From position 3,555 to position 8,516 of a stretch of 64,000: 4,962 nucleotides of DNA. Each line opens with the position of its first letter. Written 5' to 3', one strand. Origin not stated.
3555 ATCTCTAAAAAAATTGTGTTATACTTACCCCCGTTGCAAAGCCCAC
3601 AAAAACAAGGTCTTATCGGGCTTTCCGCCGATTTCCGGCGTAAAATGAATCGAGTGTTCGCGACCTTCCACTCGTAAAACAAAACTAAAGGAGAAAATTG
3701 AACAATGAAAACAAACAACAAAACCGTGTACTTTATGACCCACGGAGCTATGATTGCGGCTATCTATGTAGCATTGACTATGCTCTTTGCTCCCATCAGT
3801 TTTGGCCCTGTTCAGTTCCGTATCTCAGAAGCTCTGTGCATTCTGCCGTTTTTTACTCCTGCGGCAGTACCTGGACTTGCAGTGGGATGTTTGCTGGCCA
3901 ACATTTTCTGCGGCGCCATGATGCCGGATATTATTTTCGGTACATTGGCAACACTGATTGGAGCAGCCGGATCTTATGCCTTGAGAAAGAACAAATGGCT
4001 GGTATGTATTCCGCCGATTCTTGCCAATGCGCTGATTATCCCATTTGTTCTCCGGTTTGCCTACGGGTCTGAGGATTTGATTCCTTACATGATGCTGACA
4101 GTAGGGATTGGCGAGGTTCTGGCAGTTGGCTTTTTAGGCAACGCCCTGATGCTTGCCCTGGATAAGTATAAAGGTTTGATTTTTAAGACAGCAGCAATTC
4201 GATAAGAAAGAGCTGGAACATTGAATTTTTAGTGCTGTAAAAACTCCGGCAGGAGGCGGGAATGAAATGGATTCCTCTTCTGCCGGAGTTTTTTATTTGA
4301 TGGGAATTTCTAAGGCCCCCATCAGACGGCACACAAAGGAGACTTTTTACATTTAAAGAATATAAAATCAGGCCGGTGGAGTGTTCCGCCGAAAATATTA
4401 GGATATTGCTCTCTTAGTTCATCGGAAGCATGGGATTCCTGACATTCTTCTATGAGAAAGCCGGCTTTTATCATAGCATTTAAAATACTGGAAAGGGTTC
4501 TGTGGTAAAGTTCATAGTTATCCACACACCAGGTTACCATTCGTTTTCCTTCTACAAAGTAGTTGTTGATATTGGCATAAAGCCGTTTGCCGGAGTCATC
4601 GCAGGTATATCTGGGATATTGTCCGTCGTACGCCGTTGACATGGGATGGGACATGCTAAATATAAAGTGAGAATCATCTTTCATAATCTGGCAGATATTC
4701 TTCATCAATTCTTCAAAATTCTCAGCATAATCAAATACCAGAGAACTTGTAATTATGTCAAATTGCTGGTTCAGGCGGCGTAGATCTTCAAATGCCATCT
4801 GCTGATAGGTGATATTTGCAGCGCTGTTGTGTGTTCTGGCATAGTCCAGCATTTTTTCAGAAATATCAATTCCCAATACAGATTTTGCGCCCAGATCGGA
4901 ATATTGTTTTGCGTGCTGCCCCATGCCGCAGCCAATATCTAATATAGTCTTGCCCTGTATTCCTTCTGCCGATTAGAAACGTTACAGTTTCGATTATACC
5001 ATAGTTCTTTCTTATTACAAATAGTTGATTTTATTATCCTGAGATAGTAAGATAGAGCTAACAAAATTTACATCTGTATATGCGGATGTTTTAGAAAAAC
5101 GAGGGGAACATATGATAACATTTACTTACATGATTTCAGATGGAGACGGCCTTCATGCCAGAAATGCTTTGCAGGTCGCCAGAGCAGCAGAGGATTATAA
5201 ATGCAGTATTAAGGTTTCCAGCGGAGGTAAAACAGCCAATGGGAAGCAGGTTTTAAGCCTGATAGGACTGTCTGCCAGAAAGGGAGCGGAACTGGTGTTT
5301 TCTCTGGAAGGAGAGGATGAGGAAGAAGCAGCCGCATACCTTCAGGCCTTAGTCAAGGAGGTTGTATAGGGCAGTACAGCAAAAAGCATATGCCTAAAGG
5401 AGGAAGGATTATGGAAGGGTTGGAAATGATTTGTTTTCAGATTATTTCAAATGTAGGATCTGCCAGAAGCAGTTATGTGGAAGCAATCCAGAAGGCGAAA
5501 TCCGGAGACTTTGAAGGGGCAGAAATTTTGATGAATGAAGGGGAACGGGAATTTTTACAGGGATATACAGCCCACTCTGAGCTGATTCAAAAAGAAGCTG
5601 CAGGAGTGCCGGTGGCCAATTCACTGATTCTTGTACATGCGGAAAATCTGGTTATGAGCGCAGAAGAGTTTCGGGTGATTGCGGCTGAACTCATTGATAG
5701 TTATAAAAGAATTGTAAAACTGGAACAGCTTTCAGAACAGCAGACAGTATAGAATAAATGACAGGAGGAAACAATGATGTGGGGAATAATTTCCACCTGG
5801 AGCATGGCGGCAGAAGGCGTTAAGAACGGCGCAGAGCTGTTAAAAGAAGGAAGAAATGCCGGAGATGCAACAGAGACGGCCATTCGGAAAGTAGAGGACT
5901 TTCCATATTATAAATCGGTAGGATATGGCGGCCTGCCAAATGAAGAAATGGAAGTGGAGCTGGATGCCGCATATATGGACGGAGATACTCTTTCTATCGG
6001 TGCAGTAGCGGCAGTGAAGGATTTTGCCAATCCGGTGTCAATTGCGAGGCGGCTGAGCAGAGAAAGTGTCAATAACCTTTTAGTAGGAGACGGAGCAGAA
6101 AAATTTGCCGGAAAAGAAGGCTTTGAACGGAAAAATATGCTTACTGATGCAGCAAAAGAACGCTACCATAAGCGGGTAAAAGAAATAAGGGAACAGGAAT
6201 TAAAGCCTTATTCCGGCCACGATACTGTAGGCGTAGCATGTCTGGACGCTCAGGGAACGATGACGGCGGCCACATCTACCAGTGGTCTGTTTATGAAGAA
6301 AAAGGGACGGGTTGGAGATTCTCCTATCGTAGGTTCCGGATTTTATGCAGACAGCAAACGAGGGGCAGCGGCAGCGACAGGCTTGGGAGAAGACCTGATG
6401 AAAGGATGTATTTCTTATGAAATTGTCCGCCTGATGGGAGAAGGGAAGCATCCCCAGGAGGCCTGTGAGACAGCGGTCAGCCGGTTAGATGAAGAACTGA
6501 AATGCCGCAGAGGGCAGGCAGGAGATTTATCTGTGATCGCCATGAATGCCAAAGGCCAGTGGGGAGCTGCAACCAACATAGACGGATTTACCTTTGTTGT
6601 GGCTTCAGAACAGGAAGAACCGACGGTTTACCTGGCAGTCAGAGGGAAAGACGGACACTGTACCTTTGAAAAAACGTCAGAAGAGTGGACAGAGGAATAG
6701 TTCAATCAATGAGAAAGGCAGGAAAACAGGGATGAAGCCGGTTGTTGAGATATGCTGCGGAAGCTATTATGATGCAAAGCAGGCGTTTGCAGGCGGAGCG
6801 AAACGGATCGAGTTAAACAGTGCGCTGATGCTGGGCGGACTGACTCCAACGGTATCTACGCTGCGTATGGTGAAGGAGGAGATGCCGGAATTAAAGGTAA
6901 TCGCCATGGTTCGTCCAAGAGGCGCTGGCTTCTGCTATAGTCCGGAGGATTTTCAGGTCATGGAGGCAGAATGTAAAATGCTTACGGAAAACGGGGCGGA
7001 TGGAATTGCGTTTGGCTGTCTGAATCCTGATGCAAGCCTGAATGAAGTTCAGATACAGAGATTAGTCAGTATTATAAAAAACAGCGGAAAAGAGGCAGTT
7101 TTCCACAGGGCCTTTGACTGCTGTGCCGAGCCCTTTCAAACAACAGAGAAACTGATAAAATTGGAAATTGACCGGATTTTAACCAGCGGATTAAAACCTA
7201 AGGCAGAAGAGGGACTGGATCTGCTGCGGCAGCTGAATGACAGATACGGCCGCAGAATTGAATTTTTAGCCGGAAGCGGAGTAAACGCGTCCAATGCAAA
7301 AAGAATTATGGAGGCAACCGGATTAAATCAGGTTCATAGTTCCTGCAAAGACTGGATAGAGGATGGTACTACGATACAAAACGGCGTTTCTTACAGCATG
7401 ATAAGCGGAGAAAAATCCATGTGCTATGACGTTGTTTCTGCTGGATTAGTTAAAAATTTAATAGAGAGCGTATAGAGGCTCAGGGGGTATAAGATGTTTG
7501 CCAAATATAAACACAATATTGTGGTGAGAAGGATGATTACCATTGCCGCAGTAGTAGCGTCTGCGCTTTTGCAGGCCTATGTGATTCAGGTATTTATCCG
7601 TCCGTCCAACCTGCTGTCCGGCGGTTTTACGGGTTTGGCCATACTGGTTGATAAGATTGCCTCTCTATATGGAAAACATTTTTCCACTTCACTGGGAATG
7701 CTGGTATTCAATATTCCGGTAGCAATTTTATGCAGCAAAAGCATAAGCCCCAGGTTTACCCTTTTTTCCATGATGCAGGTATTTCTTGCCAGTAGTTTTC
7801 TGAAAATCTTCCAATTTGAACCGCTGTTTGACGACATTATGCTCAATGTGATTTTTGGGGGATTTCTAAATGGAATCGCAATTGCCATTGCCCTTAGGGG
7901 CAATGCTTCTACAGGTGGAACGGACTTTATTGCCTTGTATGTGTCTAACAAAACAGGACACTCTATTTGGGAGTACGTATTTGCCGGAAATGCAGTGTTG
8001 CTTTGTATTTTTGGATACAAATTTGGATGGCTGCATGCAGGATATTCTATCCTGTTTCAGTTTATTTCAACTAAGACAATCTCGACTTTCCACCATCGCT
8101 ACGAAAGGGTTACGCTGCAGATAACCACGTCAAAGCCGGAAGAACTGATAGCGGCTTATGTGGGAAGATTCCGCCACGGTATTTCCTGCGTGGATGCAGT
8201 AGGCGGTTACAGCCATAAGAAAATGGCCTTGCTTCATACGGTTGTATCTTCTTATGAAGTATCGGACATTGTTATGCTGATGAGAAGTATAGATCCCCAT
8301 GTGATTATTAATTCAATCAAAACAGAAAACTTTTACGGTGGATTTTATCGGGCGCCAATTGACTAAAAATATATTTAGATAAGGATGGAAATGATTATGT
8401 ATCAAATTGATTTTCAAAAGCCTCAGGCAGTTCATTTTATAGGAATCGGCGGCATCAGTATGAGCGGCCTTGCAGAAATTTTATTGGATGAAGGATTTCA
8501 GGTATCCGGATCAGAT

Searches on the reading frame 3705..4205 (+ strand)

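Call 45: search_protein_families(library=pfam, proteins=[window:3705-4205:+], max_evalue=0.1)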
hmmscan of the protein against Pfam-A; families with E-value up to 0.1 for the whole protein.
window:3705-4205:+ (166 aa): 1 family
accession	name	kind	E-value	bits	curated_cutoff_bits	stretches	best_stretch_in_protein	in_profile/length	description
PF06177.16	QueT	-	3.5e-49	167.2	33.7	1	11-154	1-141/141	QueT transporter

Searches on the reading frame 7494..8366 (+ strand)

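Call 45: search_protein_families(library=pfam, proteins=[window:7494-8366:+], max_evalue=0.1)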
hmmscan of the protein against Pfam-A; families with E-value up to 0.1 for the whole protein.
window:7494-8366:+ (290 aa): 2 families
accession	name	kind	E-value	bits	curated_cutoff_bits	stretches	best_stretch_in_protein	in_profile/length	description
PF02588.21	YitT_membrane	-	4.9e-47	160.4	24.3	1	17-220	2-202/205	Uncharacterised 5xTM membrane BCR, YitT family COG1284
PF10035.14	DUF2179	-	1.7e-11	44.2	22.8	1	228-282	1-55/55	Uncharacterized protein conserved in bacteria (DUF2179)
